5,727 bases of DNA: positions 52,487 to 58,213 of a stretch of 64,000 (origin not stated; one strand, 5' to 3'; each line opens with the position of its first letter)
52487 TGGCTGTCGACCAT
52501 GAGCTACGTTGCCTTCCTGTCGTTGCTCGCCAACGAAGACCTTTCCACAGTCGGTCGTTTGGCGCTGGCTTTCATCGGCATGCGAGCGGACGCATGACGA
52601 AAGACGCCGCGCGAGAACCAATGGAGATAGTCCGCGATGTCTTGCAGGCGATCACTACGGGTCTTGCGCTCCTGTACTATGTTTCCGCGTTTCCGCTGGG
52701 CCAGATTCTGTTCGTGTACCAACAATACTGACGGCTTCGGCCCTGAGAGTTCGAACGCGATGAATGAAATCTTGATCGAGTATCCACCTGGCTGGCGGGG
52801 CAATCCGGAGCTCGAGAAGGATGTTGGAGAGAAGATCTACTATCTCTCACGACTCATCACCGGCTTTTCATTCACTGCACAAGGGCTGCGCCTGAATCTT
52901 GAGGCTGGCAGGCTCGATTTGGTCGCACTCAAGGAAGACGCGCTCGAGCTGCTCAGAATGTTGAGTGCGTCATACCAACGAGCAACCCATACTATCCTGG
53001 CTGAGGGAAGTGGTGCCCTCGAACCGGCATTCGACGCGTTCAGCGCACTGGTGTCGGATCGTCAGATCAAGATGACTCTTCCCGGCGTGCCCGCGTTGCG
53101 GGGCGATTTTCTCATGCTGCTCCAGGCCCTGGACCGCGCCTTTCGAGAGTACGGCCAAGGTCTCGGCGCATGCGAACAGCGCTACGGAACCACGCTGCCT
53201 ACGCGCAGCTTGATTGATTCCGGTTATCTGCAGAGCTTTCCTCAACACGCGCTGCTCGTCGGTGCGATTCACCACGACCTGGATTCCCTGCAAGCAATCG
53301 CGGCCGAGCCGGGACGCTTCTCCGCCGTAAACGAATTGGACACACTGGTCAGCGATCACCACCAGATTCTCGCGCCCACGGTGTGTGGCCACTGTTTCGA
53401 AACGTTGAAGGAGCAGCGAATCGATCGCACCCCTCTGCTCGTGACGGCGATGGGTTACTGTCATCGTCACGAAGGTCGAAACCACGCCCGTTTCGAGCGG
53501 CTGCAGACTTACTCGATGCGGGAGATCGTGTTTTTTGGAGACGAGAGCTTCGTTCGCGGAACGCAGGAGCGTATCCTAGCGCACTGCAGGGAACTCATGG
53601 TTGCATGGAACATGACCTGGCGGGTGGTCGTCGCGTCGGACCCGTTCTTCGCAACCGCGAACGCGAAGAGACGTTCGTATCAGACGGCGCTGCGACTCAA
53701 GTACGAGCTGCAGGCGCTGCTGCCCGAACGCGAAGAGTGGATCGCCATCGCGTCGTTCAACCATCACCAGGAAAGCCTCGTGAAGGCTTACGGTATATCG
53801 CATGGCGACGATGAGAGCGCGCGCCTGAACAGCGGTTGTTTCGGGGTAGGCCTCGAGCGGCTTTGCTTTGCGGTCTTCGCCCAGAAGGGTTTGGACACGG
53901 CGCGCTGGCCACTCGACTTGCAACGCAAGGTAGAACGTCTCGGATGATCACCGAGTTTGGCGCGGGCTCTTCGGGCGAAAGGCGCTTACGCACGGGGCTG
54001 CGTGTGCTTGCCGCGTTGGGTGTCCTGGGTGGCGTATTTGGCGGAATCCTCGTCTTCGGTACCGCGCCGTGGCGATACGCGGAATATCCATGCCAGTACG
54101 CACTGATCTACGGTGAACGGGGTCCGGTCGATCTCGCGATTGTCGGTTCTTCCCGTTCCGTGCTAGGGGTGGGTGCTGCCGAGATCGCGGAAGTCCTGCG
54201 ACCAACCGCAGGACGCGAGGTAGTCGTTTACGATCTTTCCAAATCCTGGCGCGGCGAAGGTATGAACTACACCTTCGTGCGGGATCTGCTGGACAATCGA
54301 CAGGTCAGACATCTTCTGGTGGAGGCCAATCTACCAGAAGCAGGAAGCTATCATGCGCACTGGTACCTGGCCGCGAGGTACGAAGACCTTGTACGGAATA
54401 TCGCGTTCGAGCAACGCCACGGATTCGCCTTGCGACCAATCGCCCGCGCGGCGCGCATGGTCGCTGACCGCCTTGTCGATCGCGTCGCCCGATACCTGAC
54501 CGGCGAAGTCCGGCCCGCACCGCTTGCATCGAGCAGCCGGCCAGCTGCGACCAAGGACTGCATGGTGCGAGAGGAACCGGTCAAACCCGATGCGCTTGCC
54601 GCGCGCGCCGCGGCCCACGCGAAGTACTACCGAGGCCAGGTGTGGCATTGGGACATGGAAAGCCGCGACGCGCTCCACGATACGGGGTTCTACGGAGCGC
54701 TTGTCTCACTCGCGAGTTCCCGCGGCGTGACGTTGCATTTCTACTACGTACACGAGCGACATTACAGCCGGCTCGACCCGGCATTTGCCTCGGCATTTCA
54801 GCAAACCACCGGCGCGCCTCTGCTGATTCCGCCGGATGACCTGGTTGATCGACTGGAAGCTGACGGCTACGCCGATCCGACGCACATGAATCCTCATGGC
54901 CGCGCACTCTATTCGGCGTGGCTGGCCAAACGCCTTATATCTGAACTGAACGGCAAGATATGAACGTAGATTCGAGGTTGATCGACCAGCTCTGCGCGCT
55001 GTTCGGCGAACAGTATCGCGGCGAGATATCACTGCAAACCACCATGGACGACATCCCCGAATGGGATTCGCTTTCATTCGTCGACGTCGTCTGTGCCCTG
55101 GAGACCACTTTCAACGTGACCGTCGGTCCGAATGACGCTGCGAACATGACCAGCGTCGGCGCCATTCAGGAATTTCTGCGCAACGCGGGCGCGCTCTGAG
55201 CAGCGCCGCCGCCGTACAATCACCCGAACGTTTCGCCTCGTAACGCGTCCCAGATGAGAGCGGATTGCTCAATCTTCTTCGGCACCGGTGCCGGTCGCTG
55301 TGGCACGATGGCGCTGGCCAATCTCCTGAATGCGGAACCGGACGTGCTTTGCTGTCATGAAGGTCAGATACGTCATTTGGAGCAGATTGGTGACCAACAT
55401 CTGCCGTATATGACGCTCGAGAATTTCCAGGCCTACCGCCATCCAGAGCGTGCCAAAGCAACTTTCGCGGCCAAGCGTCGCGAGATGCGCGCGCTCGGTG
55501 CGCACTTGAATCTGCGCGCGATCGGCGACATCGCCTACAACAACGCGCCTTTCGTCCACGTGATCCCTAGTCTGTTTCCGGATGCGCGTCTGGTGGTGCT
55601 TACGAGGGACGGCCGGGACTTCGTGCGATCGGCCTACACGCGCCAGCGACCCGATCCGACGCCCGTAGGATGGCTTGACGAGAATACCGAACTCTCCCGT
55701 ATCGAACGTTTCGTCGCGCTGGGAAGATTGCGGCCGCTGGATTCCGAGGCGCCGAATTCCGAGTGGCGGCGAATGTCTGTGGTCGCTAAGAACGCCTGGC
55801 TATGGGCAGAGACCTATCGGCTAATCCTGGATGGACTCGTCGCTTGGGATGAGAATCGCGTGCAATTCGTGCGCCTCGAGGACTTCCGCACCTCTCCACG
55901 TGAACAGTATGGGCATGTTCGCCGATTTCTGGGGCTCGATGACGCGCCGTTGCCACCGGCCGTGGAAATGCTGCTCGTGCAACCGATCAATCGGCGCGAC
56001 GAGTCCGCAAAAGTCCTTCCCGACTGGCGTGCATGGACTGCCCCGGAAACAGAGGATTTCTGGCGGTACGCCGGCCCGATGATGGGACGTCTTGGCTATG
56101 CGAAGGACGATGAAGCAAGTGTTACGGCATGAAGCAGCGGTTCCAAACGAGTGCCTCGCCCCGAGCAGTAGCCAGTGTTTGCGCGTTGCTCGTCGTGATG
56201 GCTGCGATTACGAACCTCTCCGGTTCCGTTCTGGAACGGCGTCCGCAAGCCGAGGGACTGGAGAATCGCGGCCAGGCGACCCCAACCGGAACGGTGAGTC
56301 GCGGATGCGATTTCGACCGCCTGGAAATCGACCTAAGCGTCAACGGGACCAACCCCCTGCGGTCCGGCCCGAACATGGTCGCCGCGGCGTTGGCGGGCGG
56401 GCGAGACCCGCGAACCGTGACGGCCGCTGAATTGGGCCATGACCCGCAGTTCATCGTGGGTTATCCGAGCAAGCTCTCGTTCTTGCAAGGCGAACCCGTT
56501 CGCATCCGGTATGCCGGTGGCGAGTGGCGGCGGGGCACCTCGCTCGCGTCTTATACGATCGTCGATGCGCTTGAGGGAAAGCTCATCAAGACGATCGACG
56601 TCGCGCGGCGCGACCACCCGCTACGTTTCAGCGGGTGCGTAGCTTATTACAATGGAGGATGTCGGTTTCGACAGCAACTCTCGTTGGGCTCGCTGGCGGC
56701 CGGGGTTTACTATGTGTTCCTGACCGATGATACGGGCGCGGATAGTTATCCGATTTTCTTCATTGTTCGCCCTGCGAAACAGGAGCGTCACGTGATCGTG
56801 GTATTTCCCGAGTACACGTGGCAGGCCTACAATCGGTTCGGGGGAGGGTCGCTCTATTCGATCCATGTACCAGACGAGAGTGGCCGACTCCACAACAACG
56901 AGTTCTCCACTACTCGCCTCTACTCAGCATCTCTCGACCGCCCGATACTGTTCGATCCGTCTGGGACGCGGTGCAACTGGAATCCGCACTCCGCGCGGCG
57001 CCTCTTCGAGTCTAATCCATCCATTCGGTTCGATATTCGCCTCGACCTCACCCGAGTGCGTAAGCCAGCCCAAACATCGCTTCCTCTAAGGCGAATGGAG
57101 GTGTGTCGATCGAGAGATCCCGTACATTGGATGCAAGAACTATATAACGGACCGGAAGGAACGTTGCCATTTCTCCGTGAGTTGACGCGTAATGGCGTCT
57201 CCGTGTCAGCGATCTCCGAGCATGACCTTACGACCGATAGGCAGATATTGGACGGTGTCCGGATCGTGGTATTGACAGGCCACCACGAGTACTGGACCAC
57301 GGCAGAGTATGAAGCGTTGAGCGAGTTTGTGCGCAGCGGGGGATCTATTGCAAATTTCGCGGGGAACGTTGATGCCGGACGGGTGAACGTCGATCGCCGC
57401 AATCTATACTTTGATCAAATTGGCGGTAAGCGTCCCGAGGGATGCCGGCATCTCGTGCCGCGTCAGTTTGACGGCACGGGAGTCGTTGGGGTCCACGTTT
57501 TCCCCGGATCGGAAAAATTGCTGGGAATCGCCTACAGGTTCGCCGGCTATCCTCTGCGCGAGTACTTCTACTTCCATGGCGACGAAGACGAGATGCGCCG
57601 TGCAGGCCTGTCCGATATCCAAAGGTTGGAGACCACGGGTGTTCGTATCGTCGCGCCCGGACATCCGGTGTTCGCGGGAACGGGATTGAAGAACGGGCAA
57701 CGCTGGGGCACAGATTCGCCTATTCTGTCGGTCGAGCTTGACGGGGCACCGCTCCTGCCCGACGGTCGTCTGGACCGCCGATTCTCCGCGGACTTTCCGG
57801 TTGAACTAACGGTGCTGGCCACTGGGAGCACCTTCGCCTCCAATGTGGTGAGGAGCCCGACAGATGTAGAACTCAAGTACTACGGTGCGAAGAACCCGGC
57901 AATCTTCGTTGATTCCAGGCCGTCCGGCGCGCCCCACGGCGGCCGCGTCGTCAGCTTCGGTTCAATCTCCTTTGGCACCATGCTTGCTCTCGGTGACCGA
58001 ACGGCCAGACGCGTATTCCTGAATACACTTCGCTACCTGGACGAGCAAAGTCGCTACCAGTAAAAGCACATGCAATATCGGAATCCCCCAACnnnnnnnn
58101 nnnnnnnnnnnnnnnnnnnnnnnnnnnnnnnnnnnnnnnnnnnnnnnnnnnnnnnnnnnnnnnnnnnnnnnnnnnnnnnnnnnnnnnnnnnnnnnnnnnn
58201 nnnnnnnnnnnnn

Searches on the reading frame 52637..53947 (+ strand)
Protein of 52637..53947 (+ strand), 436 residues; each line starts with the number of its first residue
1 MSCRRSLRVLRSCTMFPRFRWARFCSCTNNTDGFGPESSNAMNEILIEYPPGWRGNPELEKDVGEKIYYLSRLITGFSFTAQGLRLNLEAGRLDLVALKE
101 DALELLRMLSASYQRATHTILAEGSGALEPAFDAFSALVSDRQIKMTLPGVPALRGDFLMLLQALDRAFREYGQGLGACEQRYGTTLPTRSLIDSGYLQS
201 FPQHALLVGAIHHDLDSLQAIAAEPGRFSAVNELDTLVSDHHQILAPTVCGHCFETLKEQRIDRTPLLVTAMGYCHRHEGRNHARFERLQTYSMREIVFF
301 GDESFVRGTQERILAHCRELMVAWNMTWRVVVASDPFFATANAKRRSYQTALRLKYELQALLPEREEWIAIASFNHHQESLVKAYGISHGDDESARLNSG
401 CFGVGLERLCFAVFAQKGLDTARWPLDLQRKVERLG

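Call 11: search_protein_families(library=pfam, proteins=[window:52637-53947:+], max_evalue=0.001)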
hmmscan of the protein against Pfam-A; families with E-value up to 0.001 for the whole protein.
window:52637-53947:+ (436 aa): 1 family
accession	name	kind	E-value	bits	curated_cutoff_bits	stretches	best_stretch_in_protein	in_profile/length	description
PF00587.30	tRNA-synt_2b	-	4.7e-05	24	29.3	1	240-415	8-177/179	tRNA synthetase class II core domain (G, H, P, S and T)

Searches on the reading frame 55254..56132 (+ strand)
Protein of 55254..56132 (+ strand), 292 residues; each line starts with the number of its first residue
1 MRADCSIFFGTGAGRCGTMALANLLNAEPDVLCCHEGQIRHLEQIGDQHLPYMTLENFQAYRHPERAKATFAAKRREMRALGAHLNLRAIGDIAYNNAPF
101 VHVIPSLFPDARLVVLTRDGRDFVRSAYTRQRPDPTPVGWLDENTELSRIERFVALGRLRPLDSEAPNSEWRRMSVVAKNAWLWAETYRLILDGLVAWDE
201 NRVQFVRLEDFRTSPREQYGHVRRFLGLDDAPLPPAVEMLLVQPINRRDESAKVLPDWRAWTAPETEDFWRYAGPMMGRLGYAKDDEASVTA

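Call 11: search_protein_families(library=pfam, proteins=[window:55254-56132:+], max_evalue=0.001)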
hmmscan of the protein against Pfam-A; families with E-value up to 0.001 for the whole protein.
window:55254-56132:+ (292 aa): 2 families
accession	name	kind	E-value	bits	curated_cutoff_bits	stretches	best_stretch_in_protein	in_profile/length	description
PF13469.12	Sulfotransfer_3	-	9e-11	42.9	27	1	9-129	3-144/216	Sulfotransferase family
PF00685.33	Sulfotransfer_1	-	2.1e-07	31.1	22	1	14-229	10-182/255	Sulfotransferase domain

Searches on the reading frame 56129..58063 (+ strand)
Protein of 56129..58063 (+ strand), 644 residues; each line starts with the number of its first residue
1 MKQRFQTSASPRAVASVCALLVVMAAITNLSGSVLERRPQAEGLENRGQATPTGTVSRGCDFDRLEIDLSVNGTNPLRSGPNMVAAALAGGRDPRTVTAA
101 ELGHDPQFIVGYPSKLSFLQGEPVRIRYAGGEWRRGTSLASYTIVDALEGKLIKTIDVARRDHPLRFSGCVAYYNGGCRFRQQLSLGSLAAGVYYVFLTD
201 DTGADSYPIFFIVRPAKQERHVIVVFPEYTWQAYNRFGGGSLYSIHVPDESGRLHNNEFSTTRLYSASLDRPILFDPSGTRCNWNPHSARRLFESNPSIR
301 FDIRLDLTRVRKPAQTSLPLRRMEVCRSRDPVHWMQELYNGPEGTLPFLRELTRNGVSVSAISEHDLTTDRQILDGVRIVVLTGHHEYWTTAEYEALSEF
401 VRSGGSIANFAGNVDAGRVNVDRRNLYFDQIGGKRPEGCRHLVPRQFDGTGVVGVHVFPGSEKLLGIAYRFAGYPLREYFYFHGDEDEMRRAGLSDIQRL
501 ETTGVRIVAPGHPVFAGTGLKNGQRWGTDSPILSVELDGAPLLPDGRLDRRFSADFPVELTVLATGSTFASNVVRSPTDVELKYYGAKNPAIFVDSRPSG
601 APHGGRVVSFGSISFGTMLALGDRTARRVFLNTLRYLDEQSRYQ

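Call 11: search_protein_families(library=pfam, proteins=[window:56129-58063:+], max_evalue=0.001)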
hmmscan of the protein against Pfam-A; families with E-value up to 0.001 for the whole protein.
window:56129-58063:+ (644 aa): 1 family
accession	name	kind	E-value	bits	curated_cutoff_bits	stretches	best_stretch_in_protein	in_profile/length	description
PF20254.3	DMFA2_C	-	1.3e-36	127.3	27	1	189-620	57-369/374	N,N-dimethylformamidase beta subunit-like, C-terminal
